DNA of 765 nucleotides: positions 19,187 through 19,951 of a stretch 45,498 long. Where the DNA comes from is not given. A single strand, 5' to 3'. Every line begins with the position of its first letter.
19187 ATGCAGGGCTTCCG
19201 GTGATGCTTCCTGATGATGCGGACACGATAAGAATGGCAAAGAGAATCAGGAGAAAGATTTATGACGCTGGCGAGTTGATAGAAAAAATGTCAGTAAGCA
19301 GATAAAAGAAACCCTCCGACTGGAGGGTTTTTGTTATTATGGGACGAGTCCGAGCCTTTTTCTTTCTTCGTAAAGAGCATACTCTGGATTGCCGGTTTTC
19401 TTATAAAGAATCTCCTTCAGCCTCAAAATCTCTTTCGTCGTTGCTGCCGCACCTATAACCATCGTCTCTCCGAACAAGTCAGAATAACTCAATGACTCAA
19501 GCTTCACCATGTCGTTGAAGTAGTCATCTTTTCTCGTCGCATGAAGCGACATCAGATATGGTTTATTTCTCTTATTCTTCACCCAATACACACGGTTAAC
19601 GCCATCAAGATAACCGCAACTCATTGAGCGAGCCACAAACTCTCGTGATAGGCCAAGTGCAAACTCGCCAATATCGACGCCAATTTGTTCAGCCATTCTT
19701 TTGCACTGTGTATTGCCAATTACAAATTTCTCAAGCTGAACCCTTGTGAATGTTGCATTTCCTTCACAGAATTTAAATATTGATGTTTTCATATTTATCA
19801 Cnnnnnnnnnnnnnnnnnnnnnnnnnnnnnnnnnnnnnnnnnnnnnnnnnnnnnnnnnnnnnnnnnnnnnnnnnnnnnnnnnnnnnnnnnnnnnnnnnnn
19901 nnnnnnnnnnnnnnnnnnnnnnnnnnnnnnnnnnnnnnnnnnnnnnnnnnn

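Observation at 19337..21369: Two-gene module: 523-aa DUF3987/SF3-like P-loop protein coupled to a 154-aa unknown protein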

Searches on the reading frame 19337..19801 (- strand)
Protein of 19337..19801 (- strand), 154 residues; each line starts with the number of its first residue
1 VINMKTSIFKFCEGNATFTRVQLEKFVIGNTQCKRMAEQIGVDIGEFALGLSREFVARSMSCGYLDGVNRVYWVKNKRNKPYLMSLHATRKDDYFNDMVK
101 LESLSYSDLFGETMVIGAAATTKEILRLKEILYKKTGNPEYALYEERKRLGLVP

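Call 5: search_protein_families(library=pfam, proteins=[window:19337-19801:-], max_evalue=0.1)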
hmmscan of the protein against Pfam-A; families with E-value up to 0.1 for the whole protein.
window:19337-19801:- (154 aa): 0 families

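Call 6: search_protein_families(library=phrogs, proteins=[window:19337-19801:-], max_evalue=0.01)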
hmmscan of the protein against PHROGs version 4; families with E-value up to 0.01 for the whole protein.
window:19337-19801:- (154 aa): 1 family
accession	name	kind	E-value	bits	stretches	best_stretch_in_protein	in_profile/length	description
phrog_2794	-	unknown function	2.2e-28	99.8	1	7-116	5-116/129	-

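Call 16: search_dna_similar(query=window:19337-19792:-, collection=phages, mode=protein, max_rows=40, rows=spread, max_evalue=0.001)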
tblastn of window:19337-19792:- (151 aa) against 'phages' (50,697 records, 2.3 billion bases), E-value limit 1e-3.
Records with a match: 830; places in all: 832; records where one place covers at least 80% of the query: 48.
Best place of each record, by identity: 60-80% 7; <60% 823.
By first word of the organism name: Klebsiella 394; Escherichia 286; Salmonella 35; Shigella 33; Campylobacter 21; Citrobacter 16; Enterobacter 10; Enterobacteria 7; Cronobacter 5; Phage 4; and 13 more.
By host as written in the record: Klebsiella pneumoniae 167; - 101; Escherichia coli 67; Escherichia coli DSM 12242 43; Escherichia coli K-12 MG1655 33; Campylobacter jejuni 21; Escherichia coli K-12 14; Citrobacter freundii 13; and 182 more.
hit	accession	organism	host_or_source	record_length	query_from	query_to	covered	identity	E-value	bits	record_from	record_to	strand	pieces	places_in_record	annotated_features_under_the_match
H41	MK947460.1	Salmonella phage vB_SenS_SB28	Salmonella enterica subsp. enterica ...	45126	1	150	99%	61.3%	2e-58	200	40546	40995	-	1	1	hypothetical protein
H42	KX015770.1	Salmonella phage phSE-2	Salmonella typhimurium ATCC 13111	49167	5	109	70%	39.3%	3e-19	89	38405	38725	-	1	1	hypothetical protein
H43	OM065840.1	Klebsiella phage vB_KvaS-KLPN5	Klebsiella variicola PS_misc5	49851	5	129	83%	32.8%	5e-11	65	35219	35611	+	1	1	record has no annotation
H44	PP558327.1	Escherichia phage FCWL1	Escherichia coli BL21(DE3) plysS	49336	4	109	70%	38.2%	1e-14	76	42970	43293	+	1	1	hypothetical protein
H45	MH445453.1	Klebsiella phage NJS1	Klebsiella pneumoniae A2312NM/ATCC ...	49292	5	124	79%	33.6%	2e-11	66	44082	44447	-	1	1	hypothetical protein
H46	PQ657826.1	Klebsiella phage Roth84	Klebsiella sp. 46704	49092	5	124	79%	33.6%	2e-11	66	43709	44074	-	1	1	hypothetical protein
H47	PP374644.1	Klebsiella phage vB_KpnD_ghw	Klebsiella pneumoniae ATCC 700603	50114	5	124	79%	33.6%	2e-11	66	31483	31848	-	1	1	hypothetical protein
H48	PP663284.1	Klebsiella phage vB_Kpn_Y1P4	Klebsiella pneumoniae CRKP-P4 ...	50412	5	124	79%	33.6%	1e-10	64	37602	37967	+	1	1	hypothetical protein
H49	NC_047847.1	Shigella phage Sd1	Shigella dysenteriae, Escherichia coli B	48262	5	108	69%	38.7%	8e-17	81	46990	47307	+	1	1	hypothetical protein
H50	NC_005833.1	Escherichia phage T1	-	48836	4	109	70%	37.3%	1e-14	75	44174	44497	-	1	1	hypothetical protein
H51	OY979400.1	Klebsiella phage vB_Kpn_K63PH128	-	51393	5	124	79%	32.8%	1e-10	64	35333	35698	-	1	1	unknown function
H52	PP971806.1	Escherichia phage GaoY1-9D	Escherichia coli (avian pathogenic)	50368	5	110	70%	37.0%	3e-17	83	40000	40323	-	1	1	hypothetical protein (x2)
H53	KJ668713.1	Escherichia phage e4/1c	-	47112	5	108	69%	37.7%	3e-17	83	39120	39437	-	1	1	e41c_0054: YdbL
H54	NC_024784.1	Escherichia phage vB_EcoS_AHS24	E. coli O157:H7 R508 (phage type 14)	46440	5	108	69%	37.7%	4e-16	79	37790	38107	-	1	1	hypothetical protein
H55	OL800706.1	Escherichia phage CLB_P3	Escherichia coli EAEC strain (55989Str)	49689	4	109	70%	36.4%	5e-14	73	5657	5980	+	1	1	hypothetical protein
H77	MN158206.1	Escherichia phage BEK2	Escherichia coli K514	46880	5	107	68%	28.6%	2e-8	57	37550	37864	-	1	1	hypothetical protein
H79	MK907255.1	Escherichia phage vB_EcoS-26020V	Escherichia coli DSM 12242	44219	5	107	68%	25.7%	2e-7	54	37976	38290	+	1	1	hypothetical protein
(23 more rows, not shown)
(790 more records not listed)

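Call 23: find_homologous_proteins(query=window:19337-19792:-, max_evalue=0.001)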
Query window:19337-19792:- (151 aa): 28 proteins with E <= 0.001 among 46 candidates.
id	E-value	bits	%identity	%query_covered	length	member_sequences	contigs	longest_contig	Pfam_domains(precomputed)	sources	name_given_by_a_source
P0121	4.9e-95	333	100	100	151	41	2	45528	-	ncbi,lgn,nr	ncbi:TPA: hypothetical protein JLY95_004483 [Escherichia coli]|nr:hypothetical protein [Escherichia 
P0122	4.1e-87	308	93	99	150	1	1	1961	-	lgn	-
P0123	4.4e-87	308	93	99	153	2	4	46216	-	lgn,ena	-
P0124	2.9e-86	305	93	99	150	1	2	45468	-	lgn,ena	-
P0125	1.0e-85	303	91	99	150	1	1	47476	-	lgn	-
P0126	5.1e-85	301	91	99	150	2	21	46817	-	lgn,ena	-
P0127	9.4e-85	300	91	99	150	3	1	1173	-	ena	-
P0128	1.3e-84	300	90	99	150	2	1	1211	-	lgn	-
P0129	2.6e-84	299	90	99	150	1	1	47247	-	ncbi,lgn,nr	ncbi:hypothetical protein KWC53_004484 [Salmonella enterica]|nr:hypothetical protein [Salmonella ent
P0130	5.3e-84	298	90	99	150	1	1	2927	-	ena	-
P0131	9.6e-84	297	90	99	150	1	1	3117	-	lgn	-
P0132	1.4e-83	296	91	99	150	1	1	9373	-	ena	-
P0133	1.9e-83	296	89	99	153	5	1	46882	-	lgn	-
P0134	4.7e-83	295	89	99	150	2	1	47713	-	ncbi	-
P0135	3.5e-82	292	88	99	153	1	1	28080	-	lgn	-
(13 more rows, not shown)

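Call 28: get_annotated_region(hit=H43, flank=4000)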
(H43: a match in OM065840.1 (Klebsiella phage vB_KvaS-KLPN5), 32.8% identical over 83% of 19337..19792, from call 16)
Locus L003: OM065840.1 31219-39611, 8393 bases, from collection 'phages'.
description: UNVERIFIED: Klebsiella phage vB_KvaS-KLPN5, complete genome.
organism: Klebsiella phage vB_KvaS-KLPN5 (NCBI taxid 2918931)
taxonomy: Viruses; Duplodnaviria; Heunggongvirae; Uroviricota; Caudoviricetes; Drexlerviridae; Webervirus
host: Klebsiella variicola PS_misc5; source: sewage; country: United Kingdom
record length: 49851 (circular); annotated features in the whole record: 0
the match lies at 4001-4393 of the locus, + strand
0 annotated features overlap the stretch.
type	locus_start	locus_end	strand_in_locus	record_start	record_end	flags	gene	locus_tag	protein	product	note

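Call 29: get_annotated_region(hit=H53, flank=4000)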
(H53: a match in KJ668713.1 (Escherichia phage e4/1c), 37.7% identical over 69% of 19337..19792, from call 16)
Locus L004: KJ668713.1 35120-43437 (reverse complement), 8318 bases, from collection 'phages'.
description: Escherichia phage e4/1c, complete genome.
organism: Escherichia phage e4/1c (NCBI taxid 1495286)
taxonomy: Viruses; Duplodnaviria; Heunggongvirae; Uroviricota; Caudoviricetes; Drexlerviridae; Rogunavirinae; Rogunavirus; Rogunavirus E41c
host: -; source: -; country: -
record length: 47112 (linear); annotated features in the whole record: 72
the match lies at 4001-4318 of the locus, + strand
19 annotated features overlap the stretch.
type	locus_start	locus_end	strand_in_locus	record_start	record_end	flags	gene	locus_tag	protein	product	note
CDS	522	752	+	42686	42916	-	e41c_0062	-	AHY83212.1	hypothetical protein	-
CDS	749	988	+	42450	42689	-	e41c_0061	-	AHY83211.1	hypothetical protein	-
CDS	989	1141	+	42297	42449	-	e41c_0060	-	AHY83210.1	hypothetical protein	-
CDS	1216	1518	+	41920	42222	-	e41c_0059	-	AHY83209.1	hypothetical protein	-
CDS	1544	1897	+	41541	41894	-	e41c_0058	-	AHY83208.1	hypothetical protein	-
CDS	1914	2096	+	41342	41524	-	e41c_0057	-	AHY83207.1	hypothetical protein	-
CDS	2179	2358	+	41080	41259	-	e41c_0056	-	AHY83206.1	hypothetical protein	-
CDS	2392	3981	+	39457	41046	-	e41c_0055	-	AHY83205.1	hypothetical protein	-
CDS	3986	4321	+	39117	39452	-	e41c_0054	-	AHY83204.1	YdbL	-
CDS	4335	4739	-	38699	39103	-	e41c_0053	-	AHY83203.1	hypothetical protein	-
CDS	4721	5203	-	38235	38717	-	e41c_0052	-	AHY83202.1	putative phage-related lysozyme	-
CDS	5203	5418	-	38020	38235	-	e41c_0051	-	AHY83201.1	putative holin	-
CDS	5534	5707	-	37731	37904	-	e41c_0050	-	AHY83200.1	hypothetical protein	-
CDS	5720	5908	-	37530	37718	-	e41c_0049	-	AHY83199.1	hypothetical protein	-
CDS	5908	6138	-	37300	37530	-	e41c_0048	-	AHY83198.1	hypothetical protein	-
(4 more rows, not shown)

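Call 30: get_annotated_region(hit=H77, flank=4000)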
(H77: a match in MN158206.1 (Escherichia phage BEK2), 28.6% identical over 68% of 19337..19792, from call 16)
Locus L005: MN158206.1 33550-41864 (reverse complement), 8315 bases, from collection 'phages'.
description: Escherichia phage BEK2, complete genome.
organism: Escherichia phage BEK2 (NCBI taxid 2656629)
taxonomy: Viruses; Duplodnaviria; Heunggongvirae; Uroviricota; Caudoviricetes; Drexlerviridae; Braunvirinae
host: Escherichia coli K514; source: -; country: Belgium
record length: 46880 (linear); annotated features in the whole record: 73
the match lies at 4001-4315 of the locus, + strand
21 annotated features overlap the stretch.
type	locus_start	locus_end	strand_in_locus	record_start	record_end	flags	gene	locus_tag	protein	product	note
CDS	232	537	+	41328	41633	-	-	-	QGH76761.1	hypothetical protein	-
CDS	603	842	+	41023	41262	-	-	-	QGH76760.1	hypothetical protein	-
CDS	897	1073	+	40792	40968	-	-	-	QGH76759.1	hypothetical protein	-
CDS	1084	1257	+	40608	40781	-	-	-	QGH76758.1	hypothetical protein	-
CDS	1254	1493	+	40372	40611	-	-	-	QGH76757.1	hypothetical protein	JK_49P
CDS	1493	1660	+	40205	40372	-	-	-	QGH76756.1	hypothetical protein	-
CDS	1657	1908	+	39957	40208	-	-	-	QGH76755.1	hypothetical protein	-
CDS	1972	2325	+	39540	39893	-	-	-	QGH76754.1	hypothetical protein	-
CDS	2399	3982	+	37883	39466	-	-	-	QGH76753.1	hypothetical protein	-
CDS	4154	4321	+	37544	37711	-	-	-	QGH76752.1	hypothetical protein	-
CDS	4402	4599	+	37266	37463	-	-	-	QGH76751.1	hypothetical protein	-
CDS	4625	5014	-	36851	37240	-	-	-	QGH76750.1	hypothetical protein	-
CDS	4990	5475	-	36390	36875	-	-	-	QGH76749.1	lysin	Phage lysin # Phage lysozyme or muramidase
CDS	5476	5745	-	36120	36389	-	-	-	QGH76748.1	holin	-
CDS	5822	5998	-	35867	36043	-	-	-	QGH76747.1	hypothetical protein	-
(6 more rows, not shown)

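Call 31: get_annotated_region(hit=H79, flank=4000)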
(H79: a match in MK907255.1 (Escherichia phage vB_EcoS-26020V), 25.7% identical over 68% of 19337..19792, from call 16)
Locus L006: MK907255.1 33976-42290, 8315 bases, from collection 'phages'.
description: Escherichia phage vB_EcoS-26020V, complete genome.
organism: Escherichia phage vB_EcoS-26020V (NCBI taxid 2576517)
taxonomy: Viruses; Duplodnaviria; Heunggongvirae; Uroviricota; Caudoviricetes; Drexlerviridae; Braunvirinae; Veterinaerplatzvirus; Veterinaerplatzvirus vv12210I
host: Escherichia coli DSM 12242; source: urine; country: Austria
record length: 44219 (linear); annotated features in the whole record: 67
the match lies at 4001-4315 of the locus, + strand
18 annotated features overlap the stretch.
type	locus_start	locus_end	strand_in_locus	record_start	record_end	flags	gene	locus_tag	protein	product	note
CDS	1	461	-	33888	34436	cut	-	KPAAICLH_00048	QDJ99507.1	hypothetical protein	-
CDS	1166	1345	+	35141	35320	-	-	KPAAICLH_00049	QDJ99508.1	hypothetical protein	-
CDS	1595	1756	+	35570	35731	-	-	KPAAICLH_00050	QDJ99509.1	hypothetical protein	-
CDS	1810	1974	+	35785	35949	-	-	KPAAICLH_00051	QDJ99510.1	hypothetical protein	-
CDS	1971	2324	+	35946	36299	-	-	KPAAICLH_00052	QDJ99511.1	hypothetical protein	-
CDS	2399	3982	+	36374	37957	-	-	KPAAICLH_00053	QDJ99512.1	hypothetical protein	-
CDS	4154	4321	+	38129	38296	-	-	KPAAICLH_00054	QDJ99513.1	hypothetical protein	-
CDS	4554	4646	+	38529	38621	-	-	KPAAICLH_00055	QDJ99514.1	hypothetical protein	-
CDS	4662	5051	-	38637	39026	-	-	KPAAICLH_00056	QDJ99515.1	hypothetical protein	-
CDS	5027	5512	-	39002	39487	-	-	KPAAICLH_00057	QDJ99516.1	SAR endolysin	-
CDS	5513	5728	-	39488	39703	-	-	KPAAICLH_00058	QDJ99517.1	hypothetical protein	-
CDS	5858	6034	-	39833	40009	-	-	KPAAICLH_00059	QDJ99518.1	hypothetical protein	-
CDS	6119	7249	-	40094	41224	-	-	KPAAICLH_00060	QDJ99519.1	hypothetical protein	-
CDS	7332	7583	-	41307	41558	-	-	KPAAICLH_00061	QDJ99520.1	hypothetical protein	-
CDS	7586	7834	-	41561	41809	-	-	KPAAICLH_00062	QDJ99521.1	hypothetical protein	-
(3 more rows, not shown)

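Call 35: find_homologous_proteins(query=A2, max_evalue=0.001)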
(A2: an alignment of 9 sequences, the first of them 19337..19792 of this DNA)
Query A2 (9 sequences) (151 aa, profile of the alignment): 187 proteins with E <= 0.001 among 4055 candidates; the best 120 are listed.
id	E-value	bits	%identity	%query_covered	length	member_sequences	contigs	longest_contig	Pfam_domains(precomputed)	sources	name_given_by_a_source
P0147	1.3e-58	215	59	99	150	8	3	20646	-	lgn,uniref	uniref:Uncharacterized protein n=2 Tax=unclassified Caudoviricetes TaxID=2788787 RepID=A0AAU8GCE5_9C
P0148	2.1e-57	211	59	87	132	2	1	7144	-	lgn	-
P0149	8.4e-57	209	36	70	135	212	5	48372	-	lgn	-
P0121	1.5e-54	202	100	100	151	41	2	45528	-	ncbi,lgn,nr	ncbi:TPA: hypothetical protein JLY95_004483 [Escherichia coli]|nr:hypothetical protein [Escherichia 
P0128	5.2e-53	197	90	99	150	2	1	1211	-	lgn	-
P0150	7.8e-53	196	34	79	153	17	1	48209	-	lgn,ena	-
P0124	1.0e-52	196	93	99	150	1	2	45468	-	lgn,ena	-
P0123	1.1e-52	196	93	99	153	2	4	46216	-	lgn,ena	-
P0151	1.2e-52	196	36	70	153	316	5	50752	-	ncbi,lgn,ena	-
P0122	1.2e-52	196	93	99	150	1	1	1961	-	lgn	-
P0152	4.1e-52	194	33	79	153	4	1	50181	-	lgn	-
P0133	6.2e-52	193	89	99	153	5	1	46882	-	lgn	-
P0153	1.3e-51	192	36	70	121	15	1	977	-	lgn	-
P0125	1.4e-51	192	91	99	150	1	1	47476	-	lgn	-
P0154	1.5e-51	192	36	70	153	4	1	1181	-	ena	-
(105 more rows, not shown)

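Call 40: search_solved_structures(query=A3, max_evalue=10)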
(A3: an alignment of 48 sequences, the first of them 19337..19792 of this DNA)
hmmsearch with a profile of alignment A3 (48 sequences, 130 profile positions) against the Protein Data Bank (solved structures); distinct sequences matched with E-value up to 10: 1.
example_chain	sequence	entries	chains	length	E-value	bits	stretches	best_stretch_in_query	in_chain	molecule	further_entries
8im0_B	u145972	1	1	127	1.2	12.5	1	49-102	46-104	LaM8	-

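Call 45: predict_structure(alignment_id=A3)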
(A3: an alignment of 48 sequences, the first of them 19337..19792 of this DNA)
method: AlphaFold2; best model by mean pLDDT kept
length: 151 residues; sequences in the alignment: 48
mean_pLDDT: 80.4   pTM: 0.64
mean pLDDT of the five models: 80.4, 80.2, 77.9, 73.3, 71.8
residues with pLDDT >= 90: 73; 70-90: 27; 50-70: 44; < 50: 7
segments of 3 or more residues with pLDDT < 50: 110-115
pLDDT, mean of each block of 10 residues (from residue 1): 93 97 94 92 93 93 96 93 80 82 60 53 64 60 60 44
secondary structure, 60 per line:
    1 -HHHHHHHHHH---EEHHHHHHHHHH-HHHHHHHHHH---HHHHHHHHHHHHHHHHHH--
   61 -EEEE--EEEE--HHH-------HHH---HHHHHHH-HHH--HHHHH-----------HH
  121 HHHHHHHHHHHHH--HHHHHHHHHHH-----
elements in order: H2-11 H17-26 H28-37 H41-58 E62-65 E68-71 H90-96 H103-107 H119-133 H136-146

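Call 86: search_protein_families(library=ncbifam, proteins=[window:19337-19792:-], max_evalue=0.1)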
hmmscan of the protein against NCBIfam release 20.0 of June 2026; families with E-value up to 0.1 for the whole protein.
window:19337-19792:- (151 aa): 0 families
